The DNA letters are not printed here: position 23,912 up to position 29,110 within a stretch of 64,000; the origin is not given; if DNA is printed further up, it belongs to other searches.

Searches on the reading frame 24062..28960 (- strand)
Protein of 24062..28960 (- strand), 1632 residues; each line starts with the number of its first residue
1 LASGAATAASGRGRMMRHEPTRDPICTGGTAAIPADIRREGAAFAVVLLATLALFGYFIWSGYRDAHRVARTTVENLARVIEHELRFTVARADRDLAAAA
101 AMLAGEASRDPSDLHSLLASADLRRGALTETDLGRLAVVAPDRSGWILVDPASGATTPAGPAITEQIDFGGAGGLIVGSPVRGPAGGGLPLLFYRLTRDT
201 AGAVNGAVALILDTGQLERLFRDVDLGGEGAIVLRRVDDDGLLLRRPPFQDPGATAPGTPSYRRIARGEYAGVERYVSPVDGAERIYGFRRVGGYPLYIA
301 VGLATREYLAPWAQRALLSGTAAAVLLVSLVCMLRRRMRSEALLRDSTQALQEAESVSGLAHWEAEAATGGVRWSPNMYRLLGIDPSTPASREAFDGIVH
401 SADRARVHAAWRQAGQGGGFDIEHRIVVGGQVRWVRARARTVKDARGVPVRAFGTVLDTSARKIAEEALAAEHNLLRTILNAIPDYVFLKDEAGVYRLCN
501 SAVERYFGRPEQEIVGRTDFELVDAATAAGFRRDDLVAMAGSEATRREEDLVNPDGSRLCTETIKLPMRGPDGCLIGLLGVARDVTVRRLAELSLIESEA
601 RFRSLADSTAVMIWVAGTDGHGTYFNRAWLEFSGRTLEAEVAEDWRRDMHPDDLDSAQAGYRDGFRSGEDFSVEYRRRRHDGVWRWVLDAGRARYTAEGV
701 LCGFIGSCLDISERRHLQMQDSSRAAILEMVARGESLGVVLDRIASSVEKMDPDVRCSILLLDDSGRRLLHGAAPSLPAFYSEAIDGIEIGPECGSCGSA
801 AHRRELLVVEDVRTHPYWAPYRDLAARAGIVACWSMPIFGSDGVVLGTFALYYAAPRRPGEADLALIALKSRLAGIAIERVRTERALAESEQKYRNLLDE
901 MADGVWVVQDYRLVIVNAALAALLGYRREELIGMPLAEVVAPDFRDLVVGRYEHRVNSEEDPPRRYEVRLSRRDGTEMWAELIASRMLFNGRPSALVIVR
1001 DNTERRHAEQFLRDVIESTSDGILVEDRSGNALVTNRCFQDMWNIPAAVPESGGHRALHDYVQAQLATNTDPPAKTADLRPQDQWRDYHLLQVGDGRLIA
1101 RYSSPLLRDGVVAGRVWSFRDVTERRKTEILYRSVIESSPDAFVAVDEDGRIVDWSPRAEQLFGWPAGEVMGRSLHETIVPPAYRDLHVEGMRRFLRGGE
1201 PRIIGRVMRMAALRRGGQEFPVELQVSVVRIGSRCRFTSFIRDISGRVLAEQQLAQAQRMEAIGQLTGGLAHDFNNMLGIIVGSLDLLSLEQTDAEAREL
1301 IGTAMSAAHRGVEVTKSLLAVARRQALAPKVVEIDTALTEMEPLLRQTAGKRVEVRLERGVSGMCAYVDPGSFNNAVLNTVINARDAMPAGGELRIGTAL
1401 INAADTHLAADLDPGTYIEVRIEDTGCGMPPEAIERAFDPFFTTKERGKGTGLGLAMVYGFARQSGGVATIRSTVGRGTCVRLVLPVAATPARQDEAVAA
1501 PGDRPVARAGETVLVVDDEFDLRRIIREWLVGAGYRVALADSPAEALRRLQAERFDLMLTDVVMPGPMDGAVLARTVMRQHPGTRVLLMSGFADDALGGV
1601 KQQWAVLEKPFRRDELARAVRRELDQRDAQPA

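Call 23: search_protein_families(library=pfam, proteins=[window:24062-28960:-], max_evalue=0.01)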
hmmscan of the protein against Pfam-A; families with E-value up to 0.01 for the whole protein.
window:24062-28960:- (1632 aa): 14 families
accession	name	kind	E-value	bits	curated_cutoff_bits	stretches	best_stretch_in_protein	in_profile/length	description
PF00989.32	PAS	-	3.3e-63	211.1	22.6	5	1132-1244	3-113/113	PAS fold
PF08448.16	PAS_4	-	3.8e-54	182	23.1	6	480-589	1-109/110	PAS fold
PF13426.13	PAS_9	-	7.6e-46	155.1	27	4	903-1004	2-103/103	PAS domain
PF08447.18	PAS_3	-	1.4e-43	147.5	25.6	3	624-706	3-87/89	PAS fold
PF13188.13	PAS_8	-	1.2e-33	114.3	21.8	4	1131-1183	2-50/65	PAS domain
PF02518.31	HATPase_c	-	6.8e-20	72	26.4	1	1372-1488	5-110/111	Histidine kinase-, DNA gyrase B-, and HSP90-like ATPase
PF00072.30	Response_reg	-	5.3e-19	68.9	30.2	1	1513-1620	1-110/111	Response regulator receiver domain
PF13185.12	GAF_2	-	7e-19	68.8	28.6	1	736-879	3-136/136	GAF domain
PF01590.32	GAF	-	2.7e-14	54.3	22.4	1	739-878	4-133/133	GAF domain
PF12860.13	PAS_7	-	2.1e-12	47.6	27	1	1016-1129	1-114/115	PAS fold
PF22588.2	dCache_1_like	-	5.3e-10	39.8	27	1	216-300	3-87/89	Histidine kinase sensor domain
PF00512.31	HisKA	-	6.2e-06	26.6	26.9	1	1264-1326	3-65/66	His Kinase A (phospho-acceptor) domain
PF24820.1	Diguanyl_cycl_sensor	-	0.00057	20.2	28.1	0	1136-1182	2-48/109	Diguanylate cyclase-like sensor domain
PF13581.12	HATPase_c_2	-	0.0024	18.3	27.4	1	1376-1484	39-126/127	Histidine kinase-like ATPase domain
